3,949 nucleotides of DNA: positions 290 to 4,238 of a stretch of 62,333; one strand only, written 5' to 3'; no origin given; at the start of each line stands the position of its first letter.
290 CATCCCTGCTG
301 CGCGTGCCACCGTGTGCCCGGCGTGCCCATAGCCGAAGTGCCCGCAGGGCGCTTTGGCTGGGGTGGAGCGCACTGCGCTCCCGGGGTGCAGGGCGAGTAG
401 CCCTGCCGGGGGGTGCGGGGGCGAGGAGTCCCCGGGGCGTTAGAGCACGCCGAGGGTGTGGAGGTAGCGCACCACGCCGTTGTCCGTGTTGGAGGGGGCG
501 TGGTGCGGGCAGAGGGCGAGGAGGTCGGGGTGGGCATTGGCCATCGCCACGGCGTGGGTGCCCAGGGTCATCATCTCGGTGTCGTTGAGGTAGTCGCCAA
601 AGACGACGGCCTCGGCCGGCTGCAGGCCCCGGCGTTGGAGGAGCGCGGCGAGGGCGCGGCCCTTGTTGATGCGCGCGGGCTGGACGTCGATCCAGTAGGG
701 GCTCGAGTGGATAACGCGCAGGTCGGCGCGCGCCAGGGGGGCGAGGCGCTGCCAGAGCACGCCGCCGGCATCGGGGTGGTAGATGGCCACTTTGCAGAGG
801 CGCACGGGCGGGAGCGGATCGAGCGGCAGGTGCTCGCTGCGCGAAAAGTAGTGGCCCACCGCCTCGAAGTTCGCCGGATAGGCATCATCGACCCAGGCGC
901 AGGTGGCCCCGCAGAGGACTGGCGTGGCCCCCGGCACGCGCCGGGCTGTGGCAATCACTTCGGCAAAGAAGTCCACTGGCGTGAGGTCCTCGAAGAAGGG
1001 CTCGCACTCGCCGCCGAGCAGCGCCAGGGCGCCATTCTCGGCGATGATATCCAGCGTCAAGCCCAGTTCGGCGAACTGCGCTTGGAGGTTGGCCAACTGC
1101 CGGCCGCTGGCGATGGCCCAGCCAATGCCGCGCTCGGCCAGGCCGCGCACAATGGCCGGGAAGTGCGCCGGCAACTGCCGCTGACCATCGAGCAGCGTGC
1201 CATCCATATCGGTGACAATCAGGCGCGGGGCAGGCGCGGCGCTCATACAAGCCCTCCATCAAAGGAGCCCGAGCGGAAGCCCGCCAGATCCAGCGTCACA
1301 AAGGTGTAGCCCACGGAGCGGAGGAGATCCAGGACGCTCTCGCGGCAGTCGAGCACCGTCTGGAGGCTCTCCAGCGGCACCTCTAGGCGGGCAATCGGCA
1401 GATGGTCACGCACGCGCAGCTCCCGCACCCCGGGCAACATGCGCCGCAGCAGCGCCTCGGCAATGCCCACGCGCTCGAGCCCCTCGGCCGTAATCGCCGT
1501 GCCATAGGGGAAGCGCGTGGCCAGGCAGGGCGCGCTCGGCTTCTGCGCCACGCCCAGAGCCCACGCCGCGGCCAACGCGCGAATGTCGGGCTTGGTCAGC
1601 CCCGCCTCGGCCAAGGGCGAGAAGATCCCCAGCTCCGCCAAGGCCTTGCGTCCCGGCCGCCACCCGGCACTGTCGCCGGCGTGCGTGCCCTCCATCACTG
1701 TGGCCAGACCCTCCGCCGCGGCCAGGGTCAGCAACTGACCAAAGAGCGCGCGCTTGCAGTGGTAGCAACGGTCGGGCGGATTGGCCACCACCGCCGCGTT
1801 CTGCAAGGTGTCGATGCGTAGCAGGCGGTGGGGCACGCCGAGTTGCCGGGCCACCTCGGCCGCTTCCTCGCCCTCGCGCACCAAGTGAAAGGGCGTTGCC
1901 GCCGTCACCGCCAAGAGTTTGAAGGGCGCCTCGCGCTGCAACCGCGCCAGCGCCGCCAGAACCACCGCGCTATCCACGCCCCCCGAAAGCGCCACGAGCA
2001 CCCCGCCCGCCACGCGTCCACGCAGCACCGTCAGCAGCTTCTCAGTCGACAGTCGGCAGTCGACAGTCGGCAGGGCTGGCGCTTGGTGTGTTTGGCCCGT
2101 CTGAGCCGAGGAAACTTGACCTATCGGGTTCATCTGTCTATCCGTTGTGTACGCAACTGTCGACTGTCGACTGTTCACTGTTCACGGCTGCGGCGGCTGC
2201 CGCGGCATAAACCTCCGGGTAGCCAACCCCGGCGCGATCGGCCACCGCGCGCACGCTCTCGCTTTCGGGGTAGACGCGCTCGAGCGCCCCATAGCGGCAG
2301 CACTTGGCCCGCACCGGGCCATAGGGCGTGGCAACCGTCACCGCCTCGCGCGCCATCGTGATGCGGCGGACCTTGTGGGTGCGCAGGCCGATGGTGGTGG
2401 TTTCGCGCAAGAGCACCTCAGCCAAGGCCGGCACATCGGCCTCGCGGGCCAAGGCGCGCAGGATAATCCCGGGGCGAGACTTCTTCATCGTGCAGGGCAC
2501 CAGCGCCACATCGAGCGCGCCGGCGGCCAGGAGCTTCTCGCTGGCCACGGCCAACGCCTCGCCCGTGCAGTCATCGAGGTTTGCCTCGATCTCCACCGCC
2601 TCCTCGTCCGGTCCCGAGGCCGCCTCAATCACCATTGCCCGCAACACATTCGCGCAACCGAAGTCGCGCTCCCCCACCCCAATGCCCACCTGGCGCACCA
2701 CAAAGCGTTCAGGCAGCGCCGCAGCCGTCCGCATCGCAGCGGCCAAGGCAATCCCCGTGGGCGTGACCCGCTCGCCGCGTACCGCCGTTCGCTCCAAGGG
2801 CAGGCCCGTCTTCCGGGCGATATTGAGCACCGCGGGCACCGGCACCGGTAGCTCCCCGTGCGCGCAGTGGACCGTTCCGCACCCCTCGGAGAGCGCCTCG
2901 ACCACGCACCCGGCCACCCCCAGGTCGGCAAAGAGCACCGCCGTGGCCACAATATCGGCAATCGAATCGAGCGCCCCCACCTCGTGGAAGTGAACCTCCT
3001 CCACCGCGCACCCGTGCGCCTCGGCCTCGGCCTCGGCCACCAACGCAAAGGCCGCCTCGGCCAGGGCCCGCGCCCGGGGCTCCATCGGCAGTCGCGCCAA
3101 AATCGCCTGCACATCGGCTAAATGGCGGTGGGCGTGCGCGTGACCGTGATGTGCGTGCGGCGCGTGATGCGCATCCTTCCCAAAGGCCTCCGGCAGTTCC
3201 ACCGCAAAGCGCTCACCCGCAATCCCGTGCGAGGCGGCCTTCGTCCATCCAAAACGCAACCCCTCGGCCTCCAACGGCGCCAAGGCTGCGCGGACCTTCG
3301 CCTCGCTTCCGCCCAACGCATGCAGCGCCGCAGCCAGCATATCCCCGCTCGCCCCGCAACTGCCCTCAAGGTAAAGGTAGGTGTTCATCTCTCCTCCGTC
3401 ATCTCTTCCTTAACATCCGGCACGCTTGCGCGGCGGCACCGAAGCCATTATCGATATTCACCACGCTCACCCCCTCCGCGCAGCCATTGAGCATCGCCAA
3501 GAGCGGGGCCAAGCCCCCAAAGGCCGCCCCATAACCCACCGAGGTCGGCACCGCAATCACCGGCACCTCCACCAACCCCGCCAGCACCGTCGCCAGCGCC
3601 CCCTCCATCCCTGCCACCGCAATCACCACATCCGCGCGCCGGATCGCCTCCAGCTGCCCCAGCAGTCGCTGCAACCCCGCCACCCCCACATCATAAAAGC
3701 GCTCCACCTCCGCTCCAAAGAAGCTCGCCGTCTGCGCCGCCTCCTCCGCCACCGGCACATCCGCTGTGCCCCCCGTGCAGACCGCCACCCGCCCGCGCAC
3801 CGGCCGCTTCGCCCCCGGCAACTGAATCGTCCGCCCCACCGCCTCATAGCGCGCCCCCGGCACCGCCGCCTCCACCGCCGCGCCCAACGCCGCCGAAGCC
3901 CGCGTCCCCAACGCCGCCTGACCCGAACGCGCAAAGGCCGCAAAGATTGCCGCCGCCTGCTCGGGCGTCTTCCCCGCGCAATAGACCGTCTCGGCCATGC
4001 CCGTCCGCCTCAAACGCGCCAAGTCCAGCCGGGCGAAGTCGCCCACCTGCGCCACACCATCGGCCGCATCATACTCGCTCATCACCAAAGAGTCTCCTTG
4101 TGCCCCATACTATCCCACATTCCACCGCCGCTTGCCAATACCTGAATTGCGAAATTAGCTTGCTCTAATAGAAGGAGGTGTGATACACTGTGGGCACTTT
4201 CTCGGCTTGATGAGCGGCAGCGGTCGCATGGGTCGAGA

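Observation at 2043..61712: Tandem arrays of 7-nt units occupy nearly every long intergenic spacer (at least 25 arrays in 62 kb)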

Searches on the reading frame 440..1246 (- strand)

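Call 18: search_protein_families(library=pfam, proteins=[window:440-1246:-])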
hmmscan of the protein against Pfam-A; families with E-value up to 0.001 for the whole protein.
window:440-1246:- (268 aa): 4 families
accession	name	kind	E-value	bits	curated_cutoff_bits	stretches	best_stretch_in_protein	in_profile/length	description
PF08282.18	Hydrolase_3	-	1.6e-38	133.3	20.9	1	10-262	1-255/255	haloacid dehalogenase-like hydrolase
PF05116.19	S6PP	-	3.7e-19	69.7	20.3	1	174-250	145-221/247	Sucrose-6F-phosphate phosphohydrolase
PF00702.32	Hydrolase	-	1.4e-08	35.8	26.4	0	194-226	155-187/191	haloacid dehalogenase-like hydrolase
PF12710.13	HAD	-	0.00089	20.2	27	0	194-226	154-188/189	haloacid dehalogenase-like hydrolase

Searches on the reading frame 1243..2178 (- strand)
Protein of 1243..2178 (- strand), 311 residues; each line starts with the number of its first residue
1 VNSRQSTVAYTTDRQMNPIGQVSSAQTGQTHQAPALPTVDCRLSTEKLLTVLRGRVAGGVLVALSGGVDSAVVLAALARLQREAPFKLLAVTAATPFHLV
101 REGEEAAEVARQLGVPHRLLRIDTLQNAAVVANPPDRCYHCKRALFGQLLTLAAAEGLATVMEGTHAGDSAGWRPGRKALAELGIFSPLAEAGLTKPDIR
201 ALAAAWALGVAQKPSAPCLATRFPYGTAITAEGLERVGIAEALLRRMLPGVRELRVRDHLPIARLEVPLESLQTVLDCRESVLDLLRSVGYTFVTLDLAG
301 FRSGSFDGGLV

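Call 18: search_protein_families(library=pfam, proteins=[window:1243-2178:-])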
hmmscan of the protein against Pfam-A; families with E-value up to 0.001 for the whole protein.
window:1243-2178:- (311 aa): 5 families
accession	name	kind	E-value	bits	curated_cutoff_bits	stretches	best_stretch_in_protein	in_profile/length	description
PF00733.27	Asn_synthase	-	4.3e-07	30.3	21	1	60-125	20-82/354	Asparagine synthase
PF03054.22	tRNA_Me_trans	-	5.5e-06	26.6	20.6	1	60-130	3-80/202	tRNA methyl transferase HUP domain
PF01171.26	ATP_bind_3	-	0.00013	22.2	27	1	60-124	2-68/182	PP-loop family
PF06508.19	QueC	-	0.00034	20.6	22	1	60-128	2-66/210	Queuosine biosynthesis protein QueC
PF02540.23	NAD_synthase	-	0.00085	18.9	21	0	51-127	12-86/242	NAD synthase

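Call 78: list_cluster_members(proteins=[window:1243-2133:-, window:1243-2178:-, window:1243-2013:-, window:2138-3388:-, window:43718-46759:-, window:43718-46738:-, window:18175-20112:-, window:18175-20226:-, window:58844-59467:-, window:16213-17661:-])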
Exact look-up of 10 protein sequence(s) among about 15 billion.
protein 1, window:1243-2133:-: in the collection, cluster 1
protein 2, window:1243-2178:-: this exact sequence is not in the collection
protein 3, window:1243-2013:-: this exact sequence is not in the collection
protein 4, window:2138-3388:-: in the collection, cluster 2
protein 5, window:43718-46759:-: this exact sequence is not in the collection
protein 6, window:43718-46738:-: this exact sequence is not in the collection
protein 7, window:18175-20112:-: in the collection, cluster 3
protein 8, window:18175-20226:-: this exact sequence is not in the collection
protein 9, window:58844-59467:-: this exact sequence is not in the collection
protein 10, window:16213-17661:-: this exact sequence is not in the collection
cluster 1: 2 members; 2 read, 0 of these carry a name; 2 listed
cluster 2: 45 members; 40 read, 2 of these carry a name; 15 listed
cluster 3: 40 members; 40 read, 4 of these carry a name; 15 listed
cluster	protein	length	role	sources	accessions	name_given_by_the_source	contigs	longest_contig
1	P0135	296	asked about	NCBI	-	-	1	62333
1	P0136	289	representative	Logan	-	-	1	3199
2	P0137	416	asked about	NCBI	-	-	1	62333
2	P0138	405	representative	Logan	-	-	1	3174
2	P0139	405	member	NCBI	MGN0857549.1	MAG: nickel pincer cofactor biosynthesis protein LarC [Candidatus Spyradenecus sp.]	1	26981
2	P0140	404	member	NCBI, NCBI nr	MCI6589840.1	MAG: nickel pincer cofactor biosynthesis protein LarC [Lentisphaeraceae bacterium] | nickel pincer cofactor biosynthesis protein LarC [Lentisphaeraceae bacterium]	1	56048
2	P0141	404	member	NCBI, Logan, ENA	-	-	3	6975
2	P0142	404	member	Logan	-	-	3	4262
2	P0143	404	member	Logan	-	-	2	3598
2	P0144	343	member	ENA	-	-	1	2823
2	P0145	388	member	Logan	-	-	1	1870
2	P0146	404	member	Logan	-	-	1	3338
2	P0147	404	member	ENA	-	-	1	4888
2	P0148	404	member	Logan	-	-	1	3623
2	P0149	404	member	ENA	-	-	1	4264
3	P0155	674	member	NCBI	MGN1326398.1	MAG: hypothetical protein ACI4YA_08705 [Candidatus Spyradenecus sp.]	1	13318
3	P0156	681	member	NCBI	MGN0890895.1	MAG: hypothetical protein ACI4W7_04510 [Candidatus Spyradenecus sp.]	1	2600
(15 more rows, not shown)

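Call 82: find_encoding_contigs(protein=P0156, flank=800, max_places=2)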
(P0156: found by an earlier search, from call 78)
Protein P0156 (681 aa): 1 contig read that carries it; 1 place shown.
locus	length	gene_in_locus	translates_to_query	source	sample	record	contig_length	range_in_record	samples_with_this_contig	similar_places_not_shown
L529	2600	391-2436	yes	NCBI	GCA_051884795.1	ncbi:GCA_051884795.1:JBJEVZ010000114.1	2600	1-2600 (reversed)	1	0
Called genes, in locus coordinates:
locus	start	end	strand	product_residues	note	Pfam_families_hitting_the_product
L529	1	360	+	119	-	PF00639:Rotamase, PF13145:Rotamase_2 (weak), PF13616:Rotamase_3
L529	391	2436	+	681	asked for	-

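Call 83: find_encoding_contigs(protein=P0155, flank=800, max_places=2)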
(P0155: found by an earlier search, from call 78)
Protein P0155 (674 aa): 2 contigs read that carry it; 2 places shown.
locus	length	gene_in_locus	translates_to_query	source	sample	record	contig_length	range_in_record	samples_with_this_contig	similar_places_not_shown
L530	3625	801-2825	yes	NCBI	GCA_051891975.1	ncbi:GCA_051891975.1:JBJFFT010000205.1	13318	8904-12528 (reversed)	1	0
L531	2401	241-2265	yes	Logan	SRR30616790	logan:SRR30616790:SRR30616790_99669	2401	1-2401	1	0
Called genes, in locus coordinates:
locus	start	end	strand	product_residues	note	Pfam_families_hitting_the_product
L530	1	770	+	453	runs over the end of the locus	PF13623:SurA_N_2 (weak), PF13624:SurA_N_3 (weak), PF13616:Rotamase_3, PF00639:Rotamase, PF13145:Rotamase_2 (weak)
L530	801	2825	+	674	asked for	-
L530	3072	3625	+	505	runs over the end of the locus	-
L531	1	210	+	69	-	?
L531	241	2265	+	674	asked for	-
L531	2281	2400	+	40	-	?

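Call 84: find_encoding_contigs(protein=P0136, flank=800, max_places=2)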
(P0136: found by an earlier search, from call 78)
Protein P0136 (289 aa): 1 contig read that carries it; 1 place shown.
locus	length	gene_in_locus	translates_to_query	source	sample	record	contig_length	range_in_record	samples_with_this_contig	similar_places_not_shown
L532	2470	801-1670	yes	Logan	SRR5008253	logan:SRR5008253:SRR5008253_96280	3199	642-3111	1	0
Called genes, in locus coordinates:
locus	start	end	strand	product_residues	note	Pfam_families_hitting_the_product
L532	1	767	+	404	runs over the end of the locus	PF01969:Ni_insertion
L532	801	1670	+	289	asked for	PF00733:Asn_synthase, PF01171:ATP_bind_3 (weak), PF03054:tRNA_Me_trans (faint), PF06508:QueC (faint)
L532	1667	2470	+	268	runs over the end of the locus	PF00702:Hydrolase (faint), PF08282:Hydrolase_3, PF05116:S6PP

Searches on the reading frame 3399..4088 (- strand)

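Call 18: search_protein_families(library=pfam, proteins=[window:3399-4088:-])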
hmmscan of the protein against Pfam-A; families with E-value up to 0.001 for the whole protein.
window:3399-4088:- (229 aa): 1 family
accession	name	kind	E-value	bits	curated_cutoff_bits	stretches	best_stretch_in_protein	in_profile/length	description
PF00731.26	AIRC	-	5.8e-15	55.5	30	1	100-227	1-128/148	AIR carboxylase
